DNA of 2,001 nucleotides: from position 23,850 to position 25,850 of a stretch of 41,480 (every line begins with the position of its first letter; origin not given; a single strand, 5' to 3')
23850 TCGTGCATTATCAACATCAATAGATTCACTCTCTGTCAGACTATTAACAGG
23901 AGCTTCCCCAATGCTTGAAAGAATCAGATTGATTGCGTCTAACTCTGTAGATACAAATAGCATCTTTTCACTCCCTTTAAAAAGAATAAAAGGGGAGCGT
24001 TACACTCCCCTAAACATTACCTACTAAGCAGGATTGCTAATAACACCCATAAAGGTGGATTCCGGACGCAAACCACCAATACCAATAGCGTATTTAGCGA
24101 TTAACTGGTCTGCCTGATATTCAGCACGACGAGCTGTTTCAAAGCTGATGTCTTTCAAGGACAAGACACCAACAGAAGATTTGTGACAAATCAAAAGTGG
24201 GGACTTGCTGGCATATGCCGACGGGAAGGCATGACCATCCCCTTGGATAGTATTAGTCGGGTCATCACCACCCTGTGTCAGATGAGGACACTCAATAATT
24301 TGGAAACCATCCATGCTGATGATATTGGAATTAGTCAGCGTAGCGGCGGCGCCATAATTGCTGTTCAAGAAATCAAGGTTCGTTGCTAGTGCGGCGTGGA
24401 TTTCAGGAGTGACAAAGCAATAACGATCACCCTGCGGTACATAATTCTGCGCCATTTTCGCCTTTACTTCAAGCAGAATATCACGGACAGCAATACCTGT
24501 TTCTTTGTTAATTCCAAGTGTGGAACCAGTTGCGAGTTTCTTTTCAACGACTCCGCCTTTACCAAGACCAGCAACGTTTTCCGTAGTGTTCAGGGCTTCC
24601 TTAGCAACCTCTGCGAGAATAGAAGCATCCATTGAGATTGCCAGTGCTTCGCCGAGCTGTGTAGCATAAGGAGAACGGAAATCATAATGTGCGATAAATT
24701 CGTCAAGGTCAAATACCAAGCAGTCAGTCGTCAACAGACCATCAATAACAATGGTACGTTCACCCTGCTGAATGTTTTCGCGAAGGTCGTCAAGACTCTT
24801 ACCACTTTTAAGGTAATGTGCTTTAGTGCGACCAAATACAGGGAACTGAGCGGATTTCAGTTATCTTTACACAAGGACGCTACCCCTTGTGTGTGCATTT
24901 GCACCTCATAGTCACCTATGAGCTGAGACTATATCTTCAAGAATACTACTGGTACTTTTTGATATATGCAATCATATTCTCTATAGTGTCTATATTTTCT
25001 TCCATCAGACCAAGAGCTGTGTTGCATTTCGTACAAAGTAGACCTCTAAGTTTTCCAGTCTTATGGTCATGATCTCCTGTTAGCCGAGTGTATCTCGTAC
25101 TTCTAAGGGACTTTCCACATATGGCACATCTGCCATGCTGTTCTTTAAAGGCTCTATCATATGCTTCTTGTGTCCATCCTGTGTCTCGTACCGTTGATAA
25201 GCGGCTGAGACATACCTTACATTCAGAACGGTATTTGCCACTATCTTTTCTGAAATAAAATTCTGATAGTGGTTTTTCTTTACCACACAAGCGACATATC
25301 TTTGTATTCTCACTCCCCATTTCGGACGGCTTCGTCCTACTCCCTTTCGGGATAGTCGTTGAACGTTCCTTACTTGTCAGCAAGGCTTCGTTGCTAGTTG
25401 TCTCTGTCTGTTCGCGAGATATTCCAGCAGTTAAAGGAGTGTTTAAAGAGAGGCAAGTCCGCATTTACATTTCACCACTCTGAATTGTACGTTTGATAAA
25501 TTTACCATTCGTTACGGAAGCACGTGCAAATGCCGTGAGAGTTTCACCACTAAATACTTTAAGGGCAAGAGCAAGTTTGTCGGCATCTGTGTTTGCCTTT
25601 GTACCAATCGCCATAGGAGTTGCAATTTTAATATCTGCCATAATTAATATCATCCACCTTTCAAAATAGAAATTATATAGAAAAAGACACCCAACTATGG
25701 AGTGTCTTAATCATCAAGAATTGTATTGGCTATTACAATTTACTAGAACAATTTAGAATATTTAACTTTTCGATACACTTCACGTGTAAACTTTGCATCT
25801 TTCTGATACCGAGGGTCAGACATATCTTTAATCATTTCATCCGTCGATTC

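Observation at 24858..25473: Major capsid gene split by a 616-nt group I-like intron carrying an endonuclease VII/HNH gene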

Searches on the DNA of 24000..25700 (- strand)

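Call 4: search_rna_families(source=window, start=24700, end=25700, threshold=evalue, max_evalue=10, show_alignments=4)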
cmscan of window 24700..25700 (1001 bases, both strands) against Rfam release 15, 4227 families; matches with E-value up to 10: 3.
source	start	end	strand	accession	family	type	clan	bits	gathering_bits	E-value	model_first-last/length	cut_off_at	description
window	24905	25491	-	RF00028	Intron_gpI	Intron;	-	64.4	50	7.6e-16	1-253/253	no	Group I catalytic intron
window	25000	25067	-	RF01634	ceN44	Gene; snRNA; snoRNA; CD-box;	-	18.8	70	0.63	1-74/74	no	Caenorhabditis snoRNA ceN44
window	25329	25364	+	RF01329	CRISPR-DR15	Gene; CRISPR;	-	15.4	36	7.1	1-37/37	no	CRISPR RNA direct repeat element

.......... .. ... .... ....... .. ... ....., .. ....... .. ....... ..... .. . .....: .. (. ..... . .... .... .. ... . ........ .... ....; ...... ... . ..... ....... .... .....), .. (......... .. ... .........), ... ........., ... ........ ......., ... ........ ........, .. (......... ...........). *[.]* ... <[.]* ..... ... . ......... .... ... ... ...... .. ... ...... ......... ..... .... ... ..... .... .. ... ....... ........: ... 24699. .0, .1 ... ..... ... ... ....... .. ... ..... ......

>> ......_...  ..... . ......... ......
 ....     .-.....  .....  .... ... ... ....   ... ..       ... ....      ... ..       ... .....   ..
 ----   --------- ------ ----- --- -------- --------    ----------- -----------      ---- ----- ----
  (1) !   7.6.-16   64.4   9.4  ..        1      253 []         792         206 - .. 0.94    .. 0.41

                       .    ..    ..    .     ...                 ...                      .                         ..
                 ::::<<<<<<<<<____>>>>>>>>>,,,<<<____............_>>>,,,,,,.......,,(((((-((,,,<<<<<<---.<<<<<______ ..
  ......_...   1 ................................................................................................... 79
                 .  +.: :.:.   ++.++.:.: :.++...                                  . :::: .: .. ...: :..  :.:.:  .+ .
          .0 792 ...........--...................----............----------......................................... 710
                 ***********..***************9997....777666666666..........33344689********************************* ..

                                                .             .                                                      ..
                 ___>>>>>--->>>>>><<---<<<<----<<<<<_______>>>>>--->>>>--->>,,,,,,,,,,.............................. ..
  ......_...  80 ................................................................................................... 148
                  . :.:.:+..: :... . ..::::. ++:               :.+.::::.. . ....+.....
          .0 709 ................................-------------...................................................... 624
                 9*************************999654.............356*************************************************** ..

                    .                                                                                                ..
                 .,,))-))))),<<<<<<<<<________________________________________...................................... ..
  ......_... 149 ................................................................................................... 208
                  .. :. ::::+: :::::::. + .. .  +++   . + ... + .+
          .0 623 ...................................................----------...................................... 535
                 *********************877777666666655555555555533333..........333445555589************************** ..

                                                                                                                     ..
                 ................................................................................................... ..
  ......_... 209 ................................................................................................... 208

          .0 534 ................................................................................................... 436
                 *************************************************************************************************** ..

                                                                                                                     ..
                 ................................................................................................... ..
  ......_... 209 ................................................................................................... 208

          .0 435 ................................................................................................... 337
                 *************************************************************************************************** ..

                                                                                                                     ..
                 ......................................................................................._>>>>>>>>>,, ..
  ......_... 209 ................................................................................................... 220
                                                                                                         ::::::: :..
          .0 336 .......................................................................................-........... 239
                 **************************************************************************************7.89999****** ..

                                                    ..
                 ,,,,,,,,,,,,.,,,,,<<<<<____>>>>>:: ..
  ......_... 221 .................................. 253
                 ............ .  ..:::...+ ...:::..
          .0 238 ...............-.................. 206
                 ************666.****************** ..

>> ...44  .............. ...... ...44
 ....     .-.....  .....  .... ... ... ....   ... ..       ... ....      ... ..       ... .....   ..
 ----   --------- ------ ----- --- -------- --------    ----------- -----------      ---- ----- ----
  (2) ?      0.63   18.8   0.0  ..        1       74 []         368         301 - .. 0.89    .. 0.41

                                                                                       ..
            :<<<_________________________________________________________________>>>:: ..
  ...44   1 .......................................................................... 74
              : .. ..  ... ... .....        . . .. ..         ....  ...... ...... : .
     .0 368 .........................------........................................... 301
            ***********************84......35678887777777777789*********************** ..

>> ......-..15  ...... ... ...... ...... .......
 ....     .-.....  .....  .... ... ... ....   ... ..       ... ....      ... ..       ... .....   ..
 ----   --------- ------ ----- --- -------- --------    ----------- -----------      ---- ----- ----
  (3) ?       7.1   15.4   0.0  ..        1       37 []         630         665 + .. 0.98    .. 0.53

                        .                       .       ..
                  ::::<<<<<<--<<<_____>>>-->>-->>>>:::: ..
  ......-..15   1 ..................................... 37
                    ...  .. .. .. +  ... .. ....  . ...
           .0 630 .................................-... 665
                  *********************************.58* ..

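Call 5: search_dna_similar(query=window:24000-25700:-, collection=phages, mode=near, max_rows=40)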
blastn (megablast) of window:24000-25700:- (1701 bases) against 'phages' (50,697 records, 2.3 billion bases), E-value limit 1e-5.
Records with a match: 7; places in all: 7; records where one place covers at least 80% of the query: 0.
Best place of each record, by identity: >=99% 5; 80-90% 2.
By first word of the organism name: Vibrio 5; Escherichia 2.
By host as written in the record: - 5; Escherichia coli K-12 MG1655 2.
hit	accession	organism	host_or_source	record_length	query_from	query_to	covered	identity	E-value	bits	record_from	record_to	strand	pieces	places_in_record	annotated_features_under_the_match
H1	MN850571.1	Escherichia phage nepoznato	Escherichia coli K-12 MG1655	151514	333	380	3%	89.6%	8e-7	62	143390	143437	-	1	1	none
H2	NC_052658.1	Escherichia phage nepoznato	Escherichia coli K-12 MG1655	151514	333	380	3%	89.6%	8e-7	62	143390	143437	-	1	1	none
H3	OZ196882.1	Vibrio phage PS17B-2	Seawater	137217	334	365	2%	100.0%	3e-6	60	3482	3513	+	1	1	none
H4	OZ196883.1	Vibrio phage 5P1c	Seawater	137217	334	365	2%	100.0%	3e-6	60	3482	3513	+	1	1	none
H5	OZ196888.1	Vibrio phage 5P1b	Seawater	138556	334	365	2%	100.0%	3e-6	60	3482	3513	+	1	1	none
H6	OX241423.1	Vibrio phage 249E41-1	Seawater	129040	334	365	2%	100.0%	3e-6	60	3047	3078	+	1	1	none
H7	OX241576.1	Vibrio phage 193E37-1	Seawater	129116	334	365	2%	100.0%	3e-6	60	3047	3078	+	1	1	none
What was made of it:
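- Tried and rejected: Megablast of the capsid region found only short matches to intron cores (call 5).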

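Call 8: search_dna_similar(query=window:24858-25473:-, collection=phages, mode=distant, max_rows=40)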
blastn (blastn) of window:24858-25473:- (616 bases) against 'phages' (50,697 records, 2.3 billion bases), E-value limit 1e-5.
Records with a match: 40; places in all: 48; records where one place covers at least 80% of the query: 0.
Best place of each record, by identity: >=99% 5; 80-90% 11; 60-80% 24.
By first word of the organism name: Pseudomonas 19; Campylobacter 6; Escherichia 6; Vibrio 6; Enterococcus 2; Klebsiella 1.
By host as written in the record: Pseudomonas syringae pv. porri LMG 28495 8; Campylobacter jejuni 6; Pseudomonas aeruginosa 6; - 6; Enterococcus faecalis 2; Escherichia coli O157:H7 2; Escherichia coli K-12 MG1655 2; Pseudomomas aeruginosa PAO1 1; and 7 more.
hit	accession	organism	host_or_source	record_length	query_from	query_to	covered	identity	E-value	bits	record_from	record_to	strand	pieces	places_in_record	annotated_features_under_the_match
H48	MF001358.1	Enterococcus phage EF1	Enterococcus faecalis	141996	22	136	19%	72.7%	2e-6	60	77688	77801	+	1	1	none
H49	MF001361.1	Enterococcus phage EF5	Enterococcus faecalis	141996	22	136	19%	72.7%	2e-6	60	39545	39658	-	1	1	none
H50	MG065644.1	Campylobacter phage A147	Campylobacter jejuni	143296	34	145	18%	73.5%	8e-6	58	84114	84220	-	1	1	record has no annotation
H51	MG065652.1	Campylobacter phage C11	Campylobacter jejuni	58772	34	145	18%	73.5%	8e-6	58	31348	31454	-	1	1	record has no annotation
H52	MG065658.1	Campylobacter phage C7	Campylobacter jejuni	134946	34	145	18%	73.5%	8e-6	58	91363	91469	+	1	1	record has no annotation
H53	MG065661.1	Campylobacter phage C9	Campylobacter jejuni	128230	34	145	18%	73.5%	8e-6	58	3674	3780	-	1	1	record has no annotation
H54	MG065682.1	Campylobacter phage A112b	Campylobacter jejuni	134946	34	145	18%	73.5%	8e-6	58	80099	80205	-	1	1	record has no annotation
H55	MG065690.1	Campylobacter phage A135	Campylobacter jejuni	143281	34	145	18%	73.5%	8e-6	58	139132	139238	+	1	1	record has no annotation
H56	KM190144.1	Escherichia phage Av-05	Escherichia coli O157:H7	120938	34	137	17%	74.0%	5e-8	64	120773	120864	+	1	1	terminase large subunit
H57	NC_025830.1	Escherichia phage Av-05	Escherichia coli O157:H7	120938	34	137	17%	74.0%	5e-8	64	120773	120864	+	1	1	terminase large subunit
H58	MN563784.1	Pseudomonas phage vB_PA32_GUMS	Pseudomonas aeruginosa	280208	31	131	16%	75.7%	4e-9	69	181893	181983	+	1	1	none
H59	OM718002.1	Pseudomonas phage Churi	Pseudomonas aeruginosa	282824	31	131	16%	75.7%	4e-9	69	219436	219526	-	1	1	none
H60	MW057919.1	Pseudomonas phage vB_PaeM_kmuB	Pseudomonas aeruginosa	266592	31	131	16%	73.3%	7e-7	62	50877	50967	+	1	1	none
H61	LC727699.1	Pseudomonas phage sp. LC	Pseudomonas aeruginosa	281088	31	131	16%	73.3%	7e-7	62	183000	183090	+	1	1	none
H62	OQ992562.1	Pseudomonas phage PhiPizzaParty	Pseudomonas aeruginosa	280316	31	131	16%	73.3%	7e-7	62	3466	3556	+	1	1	hypothetical protein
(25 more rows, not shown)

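Call 36: search_rna_families(source=L065, threshold=gathering, show_alignments=1)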
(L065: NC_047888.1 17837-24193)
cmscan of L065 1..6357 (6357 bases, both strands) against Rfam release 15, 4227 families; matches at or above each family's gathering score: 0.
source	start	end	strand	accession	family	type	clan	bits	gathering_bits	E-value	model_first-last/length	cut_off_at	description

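Call 38: search_rna_families(source=L065, start=2650, end=3600, threshold=evalue, max_evalue=10, show_alignments=2)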
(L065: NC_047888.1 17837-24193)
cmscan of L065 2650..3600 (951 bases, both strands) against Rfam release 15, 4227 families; matches with E-value up to 10: 3.
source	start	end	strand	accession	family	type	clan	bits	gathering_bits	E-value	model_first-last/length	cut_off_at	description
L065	2795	3387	+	RF00028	Intron_gpI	Intron;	-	40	50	1.5e-08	1-253/253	no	Group I catalytic intron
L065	3479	3499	+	RF01109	SBRMV1_UPD-PKd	Cis-reg;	-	17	33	4.3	1-21/21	no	Pseudoknot of upstream pseudoknot domain (UPD) of the 3'UTR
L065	3153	3216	+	RF01057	SAH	Cis-reg; riboswitch;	-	14.1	37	8.6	1-78/78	no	SAH (S-adenosyl-L-homocysteine) riboswitch aptamer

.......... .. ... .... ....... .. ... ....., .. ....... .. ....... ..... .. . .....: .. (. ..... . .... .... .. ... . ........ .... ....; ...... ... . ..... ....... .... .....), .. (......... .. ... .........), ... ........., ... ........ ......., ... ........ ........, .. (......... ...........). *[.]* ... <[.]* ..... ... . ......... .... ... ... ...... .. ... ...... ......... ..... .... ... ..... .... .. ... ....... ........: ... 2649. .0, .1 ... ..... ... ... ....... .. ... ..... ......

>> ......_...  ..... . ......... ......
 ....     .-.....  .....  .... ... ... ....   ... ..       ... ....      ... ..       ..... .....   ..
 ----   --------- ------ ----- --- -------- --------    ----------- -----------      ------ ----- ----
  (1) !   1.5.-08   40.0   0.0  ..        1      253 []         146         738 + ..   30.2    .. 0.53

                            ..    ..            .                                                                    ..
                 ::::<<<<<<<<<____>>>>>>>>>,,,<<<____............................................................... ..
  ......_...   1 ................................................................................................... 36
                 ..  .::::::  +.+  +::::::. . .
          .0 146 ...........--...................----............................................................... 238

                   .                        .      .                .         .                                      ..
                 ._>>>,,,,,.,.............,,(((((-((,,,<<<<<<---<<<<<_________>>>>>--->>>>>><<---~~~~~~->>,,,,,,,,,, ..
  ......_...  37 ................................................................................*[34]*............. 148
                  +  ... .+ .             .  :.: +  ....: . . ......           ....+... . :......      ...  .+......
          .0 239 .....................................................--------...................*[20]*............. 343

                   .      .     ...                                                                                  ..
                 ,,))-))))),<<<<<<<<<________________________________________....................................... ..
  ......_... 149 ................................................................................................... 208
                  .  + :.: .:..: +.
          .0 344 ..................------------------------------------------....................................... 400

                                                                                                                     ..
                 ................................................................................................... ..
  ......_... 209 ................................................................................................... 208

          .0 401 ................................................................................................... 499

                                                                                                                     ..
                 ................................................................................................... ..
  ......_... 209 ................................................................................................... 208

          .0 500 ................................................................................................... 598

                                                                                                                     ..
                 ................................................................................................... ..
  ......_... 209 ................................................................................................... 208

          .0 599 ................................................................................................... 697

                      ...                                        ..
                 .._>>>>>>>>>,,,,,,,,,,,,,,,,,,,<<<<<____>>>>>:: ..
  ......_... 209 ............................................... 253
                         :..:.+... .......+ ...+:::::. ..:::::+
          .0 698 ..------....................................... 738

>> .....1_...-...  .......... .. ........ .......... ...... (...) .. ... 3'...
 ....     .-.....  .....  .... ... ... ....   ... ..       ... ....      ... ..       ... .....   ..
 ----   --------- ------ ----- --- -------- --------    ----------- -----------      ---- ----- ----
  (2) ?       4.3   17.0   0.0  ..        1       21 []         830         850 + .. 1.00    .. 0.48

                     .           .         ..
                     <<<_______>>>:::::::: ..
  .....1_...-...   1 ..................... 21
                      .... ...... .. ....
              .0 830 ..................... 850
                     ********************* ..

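Call 70: search_dna_similar(query=L065:2881-3395:+, collection=phages, mode=distant, max_rows=30)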
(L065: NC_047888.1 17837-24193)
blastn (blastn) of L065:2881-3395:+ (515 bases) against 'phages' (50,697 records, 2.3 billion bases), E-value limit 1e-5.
Records with a match: 9; places in all: 9; records where one place covers at least 80% of the query: 9.
Best place of each record, by identity: >=99% 9.
By first word of the organism name: Ralstonia 9.
By host as written in the record: Ralstonia solanacearum 6; - 3.
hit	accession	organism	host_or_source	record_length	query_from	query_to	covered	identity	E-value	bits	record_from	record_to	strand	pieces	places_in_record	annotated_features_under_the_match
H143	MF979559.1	Ralstonia phage DU_RP_I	Ralstonia solanacearum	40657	1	515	100%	100.0%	0e+0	930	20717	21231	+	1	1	recombination endonuclease VII | major capsid protein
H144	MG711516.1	Ralstonia phage RsoP1EGY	Ralstonia solanacearum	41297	1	515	100%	100.0%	0e+0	930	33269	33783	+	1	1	hypothetical protein (x2)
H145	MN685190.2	Ralstonia phage vRsoP-WM2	environmental water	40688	1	515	100%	100.0%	0e+0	930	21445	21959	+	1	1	endonuclease VII | capsid and scaffold protein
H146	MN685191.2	Ralstonia phage vRsoP-WR2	environmental water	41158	1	515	100%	100.0%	0e+0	930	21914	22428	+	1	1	endonuclease VII | capsid and scaffold protein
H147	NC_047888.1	Ralstonia phage DU_RP_I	Ralstonia solanacearum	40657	1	515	100%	100.0%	0e+0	930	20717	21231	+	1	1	endonuclease VII | major head protein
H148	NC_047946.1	Ralstonia phage RsoP1EGY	Ralstonia solanacearum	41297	1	515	100%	100.0%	0e+0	930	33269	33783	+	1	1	endonuclease VII | major head protein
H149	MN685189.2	Ralstonia phage vRsoP-WF2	environmental water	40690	1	515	100%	99.8%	0e+0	925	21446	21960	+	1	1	endonuclease VII | capsid and scaffold protein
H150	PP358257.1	Ralstonia phage PY065YO380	Ralstonia solanacearum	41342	1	515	100%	99.8%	0e+0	925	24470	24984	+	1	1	hypothetical protein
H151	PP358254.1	Ralstonia phage PY04L1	Ralstonia solanacearum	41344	1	515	100%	99.6%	0e+0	921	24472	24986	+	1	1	hypothetical protein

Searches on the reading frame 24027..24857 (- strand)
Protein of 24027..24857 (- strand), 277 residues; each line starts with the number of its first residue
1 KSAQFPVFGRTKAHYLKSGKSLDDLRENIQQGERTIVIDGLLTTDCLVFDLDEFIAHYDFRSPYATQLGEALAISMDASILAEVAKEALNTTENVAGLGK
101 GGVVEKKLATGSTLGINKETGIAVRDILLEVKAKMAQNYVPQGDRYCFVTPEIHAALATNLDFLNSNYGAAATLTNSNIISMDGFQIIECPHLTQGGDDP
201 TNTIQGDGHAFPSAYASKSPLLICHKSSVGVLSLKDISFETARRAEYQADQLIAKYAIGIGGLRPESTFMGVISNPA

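Call 10: search_dna_similar(query=window:24027-24857:-, collection=phages, mode=protein, max_rows=15)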
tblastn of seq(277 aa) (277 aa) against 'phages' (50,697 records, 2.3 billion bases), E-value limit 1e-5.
Records with a match: 1447; places in all: 1461; records where one place covers at least 80% of the query: 1372.
Best place of each record, by identity: 60-80% 10; <60% 1437.
By first word of the organism name: Klebsiella 427; Escherichia 269; Pseudomonas 138; Salmonella 91; Yersinia 84; Pelagibacter 32; Synechococcus 32; Enterobacter 30; Vibrio 29; Prochlorococcus 28; and 47 more.
By host as written in the record: - 253; Klebsiella pneumoniae 220; Escherichia coli 93; Yersinia pestis 38; Klebsiella pneumoniae 135080 30; Salmonella enterica subsp. enterica serovar Typhi 30; Pseudomonas putida KT2440 and Paw85 25; Vibrio cholerae 22; and 334 more.
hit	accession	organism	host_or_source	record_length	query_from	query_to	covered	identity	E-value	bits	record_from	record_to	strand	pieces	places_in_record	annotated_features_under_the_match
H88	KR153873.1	Delftia phage IME-DE1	Delftia sp. 670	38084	1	270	97%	48.1%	9e-68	233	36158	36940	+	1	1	capsid and scaffold protein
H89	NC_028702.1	Delftia phage IME-DE1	Delftia sp. 670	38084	1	270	97%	48.1%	9e-68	233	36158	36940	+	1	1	major head protein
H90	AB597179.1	Ralstonia phage RSB2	Ralstonia solanacearum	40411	1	276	100%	45.3%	1e-60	212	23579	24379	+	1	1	ORF39: putative major capsid protein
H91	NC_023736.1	Ralstonia phage RSB2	Ralstonia solanacearum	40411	1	276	100%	45.3%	1e-60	212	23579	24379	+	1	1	ORF39: major head protein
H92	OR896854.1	Klebsiella phage Keithsmous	Klebsiella pneumoniae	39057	1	277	100%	44.3%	6e-61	213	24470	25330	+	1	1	hypothetical protein (x2)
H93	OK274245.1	Ralstonia phage RpT1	Ralstonia pseudosolanacearum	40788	1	268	97%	45.7%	6e-58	204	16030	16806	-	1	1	putative major capsid protein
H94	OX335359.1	Klebsiella phage cp26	Sewage and Seine river water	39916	1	267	96%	45.9%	2e-59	209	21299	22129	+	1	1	record has no annotation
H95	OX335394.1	Klebsiella phage cp27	Sewage and Seine river water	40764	1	267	96%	45.9%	2e-59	209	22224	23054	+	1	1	record has no annotation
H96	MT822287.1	Erwinia phage pEp_SNUABM_11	Erwinia pyrifoliae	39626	1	277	100%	44.2%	2e-59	209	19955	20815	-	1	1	putative major capsid protein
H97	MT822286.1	Erwinia phage pEp_SNUABM_10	Erwinia pyrifoliae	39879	1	277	100%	44.2%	4e-59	208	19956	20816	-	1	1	putative major capsid protein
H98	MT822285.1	Erwinia phage pEp_SNUABM_04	Erwinia pyrifoliae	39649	1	277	100%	44.2%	5e-59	208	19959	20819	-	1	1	putative major capsid protein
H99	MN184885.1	Erwinia phage pEp_SNUABM_09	Erwinia pyrifoliae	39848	1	277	100%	44.2%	5e-59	208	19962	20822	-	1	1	putative major capsid protein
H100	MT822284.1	Erwinia phage pEp_SNUABM_03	Erwinia pyrifoliae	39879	1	277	100%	44.2%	5e-59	208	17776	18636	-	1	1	putative major capsid protein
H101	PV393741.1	Pantoea phage Bubbas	Pantoea ananatis 97-1R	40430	1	277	100%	44.2%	5e-59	208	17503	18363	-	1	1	major head protein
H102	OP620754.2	Klebsiella phage vB_KpnP_K2044-HW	Klebsiella pneumoniae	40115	1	267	96%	45.5%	2e-59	209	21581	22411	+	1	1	hypothetical protein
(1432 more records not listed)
